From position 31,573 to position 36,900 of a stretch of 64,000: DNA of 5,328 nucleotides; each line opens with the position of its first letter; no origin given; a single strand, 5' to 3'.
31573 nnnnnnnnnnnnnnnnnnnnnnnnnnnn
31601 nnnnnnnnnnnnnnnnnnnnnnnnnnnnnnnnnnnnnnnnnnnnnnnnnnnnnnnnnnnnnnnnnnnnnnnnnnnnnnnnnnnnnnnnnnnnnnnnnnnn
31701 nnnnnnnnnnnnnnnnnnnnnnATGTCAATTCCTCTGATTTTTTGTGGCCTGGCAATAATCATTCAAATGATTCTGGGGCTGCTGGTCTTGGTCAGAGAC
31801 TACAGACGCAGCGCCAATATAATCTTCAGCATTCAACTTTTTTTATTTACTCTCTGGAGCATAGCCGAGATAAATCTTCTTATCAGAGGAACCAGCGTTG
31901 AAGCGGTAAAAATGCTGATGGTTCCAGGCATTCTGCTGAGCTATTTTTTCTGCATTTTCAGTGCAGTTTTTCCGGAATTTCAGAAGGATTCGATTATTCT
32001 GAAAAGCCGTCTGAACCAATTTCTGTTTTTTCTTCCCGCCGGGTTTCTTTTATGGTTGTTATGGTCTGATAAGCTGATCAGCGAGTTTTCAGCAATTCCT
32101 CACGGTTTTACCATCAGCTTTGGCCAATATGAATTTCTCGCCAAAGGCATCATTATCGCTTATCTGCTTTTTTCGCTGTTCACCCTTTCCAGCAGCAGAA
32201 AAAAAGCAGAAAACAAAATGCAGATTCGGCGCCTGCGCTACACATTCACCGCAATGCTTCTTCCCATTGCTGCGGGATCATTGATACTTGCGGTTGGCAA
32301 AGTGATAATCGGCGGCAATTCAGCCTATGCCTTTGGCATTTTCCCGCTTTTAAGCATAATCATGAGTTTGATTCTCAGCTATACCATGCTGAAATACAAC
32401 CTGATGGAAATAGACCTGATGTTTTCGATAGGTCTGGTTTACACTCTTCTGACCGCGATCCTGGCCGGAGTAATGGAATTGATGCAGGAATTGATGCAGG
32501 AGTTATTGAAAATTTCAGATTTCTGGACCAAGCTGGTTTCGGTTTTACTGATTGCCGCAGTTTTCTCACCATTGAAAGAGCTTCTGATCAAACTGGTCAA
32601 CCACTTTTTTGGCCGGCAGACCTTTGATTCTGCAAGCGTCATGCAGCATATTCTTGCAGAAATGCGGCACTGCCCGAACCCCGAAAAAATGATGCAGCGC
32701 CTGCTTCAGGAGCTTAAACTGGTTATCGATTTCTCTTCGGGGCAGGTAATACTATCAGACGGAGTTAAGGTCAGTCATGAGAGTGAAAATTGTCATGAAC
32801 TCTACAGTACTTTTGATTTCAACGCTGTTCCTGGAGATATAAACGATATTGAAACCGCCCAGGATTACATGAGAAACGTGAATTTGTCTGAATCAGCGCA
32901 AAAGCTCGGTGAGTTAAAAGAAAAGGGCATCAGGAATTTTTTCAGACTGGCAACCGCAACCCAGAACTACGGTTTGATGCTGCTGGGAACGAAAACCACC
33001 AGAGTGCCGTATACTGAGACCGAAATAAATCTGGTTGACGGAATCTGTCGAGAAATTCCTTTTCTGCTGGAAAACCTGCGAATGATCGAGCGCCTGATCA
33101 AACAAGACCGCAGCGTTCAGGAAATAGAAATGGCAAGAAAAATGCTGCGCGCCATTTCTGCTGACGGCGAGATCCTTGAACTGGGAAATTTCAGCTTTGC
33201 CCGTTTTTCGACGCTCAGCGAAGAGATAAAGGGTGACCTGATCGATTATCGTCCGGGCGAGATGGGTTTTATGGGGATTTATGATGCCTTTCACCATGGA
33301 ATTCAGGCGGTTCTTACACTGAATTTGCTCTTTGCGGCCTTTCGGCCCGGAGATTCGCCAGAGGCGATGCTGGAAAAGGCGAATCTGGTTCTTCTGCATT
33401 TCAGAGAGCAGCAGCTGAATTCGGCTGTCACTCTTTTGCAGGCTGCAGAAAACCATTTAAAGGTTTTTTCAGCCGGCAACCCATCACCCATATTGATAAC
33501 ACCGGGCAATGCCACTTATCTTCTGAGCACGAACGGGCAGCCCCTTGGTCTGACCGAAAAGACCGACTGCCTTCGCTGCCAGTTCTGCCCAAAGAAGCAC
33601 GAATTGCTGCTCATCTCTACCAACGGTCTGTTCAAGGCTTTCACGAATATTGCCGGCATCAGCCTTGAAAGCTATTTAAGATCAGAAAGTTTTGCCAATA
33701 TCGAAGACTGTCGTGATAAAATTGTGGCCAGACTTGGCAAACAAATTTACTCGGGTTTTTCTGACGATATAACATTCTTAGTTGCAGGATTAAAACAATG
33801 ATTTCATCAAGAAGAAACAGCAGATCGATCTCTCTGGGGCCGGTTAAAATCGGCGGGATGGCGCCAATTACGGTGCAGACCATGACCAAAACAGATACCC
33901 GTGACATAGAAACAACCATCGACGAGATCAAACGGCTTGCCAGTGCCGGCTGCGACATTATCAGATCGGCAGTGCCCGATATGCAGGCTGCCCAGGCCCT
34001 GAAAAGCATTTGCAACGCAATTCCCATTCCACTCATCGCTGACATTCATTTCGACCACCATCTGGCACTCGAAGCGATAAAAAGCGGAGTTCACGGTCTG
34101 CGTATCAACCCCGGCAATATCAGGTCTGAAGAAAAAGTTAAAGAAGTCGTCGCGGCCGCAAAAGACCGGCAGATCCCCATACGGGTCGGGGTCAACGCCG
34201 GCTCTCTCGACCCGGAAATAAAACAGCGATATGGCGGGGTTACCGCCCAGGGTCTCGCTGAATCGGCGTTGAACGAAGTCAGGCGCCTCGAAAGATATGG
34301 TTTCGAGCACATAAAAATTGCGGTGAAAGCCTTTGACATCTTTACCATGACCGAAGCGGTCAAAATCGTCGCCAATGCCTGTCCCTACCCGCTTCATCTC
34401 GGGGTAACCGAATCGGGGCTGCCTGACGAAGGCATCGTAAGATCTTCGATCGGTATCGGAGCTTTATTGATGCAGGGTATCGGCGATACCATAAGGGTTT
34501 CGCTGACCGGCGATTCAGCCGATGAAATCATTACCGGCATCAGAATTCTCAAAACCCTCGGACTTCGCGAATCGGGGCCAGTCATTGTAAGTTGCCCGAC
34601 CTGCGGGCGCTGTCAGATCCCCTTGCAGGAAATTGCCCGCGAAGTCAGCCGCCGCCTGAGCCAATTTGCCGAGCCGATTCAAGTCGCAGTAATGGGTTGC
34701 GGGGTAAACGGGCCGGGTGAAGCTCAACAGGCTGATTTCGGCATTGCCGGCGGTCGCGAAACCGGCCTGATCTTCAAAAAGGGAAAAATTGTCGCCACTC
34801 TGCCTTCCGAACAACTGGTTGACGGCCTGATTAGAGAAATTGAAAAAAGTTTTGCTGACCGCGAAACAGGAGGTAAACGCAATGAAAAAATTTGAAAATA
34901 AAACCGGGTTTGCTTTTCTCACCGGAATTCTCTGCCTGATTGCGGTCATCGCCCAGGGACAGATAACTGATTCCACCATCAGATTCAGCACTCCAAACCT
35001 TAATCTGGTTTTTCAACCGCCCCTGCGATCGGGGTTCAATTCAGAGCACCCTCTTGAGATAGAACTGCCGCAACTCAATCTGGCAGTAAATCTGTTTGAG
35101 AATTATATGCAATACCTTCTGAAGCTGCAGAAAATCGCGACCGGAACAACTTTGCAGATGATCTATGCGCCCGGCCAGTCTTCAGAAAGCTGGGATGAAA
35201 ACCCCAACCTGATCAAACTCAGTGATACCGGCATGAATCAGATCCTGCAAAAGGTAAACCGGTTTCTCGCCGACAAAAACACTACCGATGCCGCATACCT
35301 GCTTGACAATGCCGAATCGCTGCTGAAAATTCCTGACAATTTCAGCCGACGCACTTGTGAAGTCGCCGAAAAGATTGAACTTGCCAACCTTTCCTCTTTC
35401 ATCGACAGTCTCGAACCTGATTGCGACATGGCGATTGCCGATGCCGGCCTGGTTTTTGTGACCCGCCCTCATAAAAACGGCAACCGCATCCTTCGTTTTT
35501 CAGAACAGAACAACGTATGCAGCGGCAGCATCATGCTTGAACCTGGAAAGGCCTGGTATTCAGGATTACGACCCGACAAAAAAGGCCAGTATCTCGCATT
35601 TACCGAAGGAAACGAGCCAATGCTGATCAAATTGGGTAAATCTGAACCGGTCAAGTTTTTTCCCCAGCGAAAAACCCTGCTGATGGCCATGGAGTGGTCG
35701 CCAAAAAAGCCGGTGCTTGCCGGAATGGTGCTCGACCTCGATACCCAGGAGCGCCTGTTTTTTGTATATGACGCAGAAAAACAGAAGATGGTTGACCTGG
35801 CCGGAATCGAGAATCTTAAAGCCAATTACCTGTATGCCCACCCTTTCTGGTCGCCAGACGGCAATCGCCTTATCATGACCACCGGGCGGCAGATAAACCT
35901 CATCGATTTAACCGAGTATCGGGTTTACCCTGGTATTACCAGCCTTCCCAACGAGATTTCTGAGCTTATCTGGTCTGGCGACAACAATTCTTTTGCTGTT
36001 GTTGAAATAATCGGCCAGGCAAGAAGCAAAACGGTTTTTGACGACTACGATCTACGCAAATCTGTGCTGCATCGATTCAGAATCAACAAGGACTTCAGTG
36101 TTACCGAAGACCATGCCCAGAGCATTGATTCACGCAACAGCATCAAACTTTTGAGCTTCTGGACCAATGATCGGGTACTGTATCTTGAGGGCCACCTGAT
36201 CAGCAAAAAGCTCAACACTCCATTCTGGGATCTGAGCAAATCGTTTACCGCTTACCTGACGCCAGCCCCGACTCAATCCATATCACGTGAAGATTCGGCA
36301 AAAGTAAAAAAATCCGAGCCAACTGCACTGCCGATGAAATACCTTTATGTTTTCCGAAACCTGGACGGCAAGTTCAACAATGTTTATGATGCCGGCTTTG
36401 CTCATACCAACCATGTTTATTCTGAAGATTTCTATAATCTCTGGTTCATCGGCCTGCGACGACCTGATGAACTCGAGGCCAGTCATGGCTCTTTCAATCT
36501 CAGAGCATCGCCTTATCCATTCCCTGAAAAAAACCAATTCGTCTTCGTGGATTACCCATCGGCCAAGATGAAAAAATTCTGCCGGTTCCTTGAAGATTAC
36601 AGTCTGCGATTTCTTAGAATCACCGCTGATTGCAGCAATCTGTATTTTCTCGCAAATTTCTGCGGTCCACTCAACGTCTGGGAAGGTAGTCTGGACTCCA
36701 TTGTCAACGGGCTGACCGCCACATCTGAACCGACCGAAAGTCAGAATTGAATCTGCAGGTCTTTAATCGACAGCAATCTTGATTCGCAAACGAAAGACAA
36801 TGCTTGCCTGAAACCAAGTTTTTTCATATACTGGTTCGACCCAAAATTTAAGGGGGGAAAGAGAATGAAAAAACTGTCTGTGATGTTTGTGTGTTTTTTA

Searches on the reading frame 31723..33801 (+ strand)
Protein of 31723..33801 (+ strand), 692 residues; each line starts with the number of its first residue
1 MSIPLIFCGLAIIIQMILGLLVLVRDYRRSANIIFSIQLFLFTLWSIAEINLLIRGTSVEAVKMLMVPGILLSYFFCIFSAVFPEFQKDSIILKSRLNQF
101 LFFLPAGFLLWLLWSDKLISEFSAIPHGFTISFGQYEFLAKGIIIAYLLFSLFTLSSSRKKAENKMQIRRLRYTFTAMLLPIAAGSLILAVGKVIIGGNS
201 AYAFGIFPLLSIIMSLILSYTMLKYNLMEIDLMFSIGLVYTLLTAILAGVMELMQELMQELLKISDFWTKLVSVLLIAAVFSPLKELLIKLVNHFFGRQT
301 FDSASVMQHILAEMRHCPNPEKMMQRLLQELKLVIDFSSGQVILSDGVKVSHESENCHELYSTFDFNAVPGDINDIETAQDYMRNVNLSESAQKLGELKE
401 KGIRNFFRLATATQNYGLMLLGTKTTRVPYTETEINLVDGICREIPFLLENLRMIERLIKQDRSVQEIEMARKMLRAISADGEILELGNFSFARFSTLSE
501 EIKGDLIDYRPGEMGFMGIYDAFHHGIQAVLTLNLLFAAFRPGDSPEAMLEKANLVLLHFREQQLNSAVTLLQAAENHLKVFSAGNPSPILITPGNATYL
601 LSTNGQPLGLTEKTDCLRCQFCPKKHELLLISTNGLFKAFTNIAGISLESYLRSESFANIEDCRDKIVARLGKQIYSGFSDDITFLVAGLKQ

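Call 7: search_protein_families(library=pfam, proteins=[window:31723-33801:+], max_evalue=0.01)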
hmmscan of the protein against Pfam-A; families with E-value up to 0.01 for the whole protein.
window:31723-33801:+ (692 aa): 1 family
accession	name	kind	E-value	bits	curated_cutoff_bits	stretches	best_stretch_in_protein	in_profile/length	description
PF07228.17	SpoIIE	-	4.4e-17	63.1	25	1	519-689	9-190/192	Stage II sporulation protein E (SpoIIE)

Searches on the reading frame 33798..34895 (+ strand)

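Call 7: search_protein_families(library=pfam, proteins=[window:33798-34895:+], max_evalue=0.01)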
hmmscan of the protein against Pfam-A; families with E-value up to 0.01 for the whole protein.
window:33798-34895:+ (365 aa): 1 family
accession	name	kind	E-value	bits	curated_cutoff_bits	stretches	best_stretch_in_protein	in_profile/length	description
PF04551.19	GcpE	-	7.1e-141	469.6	32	1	9-350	2-343/343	GcpE protein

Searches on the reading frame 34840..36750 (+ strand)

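Call 7: search_protein_families(library=pfam, proteins=[window:34840-36750:+], max_evalue=0.01)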
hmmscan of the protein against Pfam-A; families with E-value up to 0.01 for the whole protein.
window:34840-36750:+ (636 aa): 2 families
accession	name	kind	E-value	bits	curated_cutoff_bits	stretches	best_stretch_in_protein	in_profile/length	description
PF25174.1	Beta-prop_THOC3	-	9.5e-05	22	305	1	285-392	53-151/272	THOC3 beta-propeller domain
PF07676.18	PD40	-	0.00095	19.5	20.9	0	335-351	14-30/38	WD40-like Beta Propeller Repeat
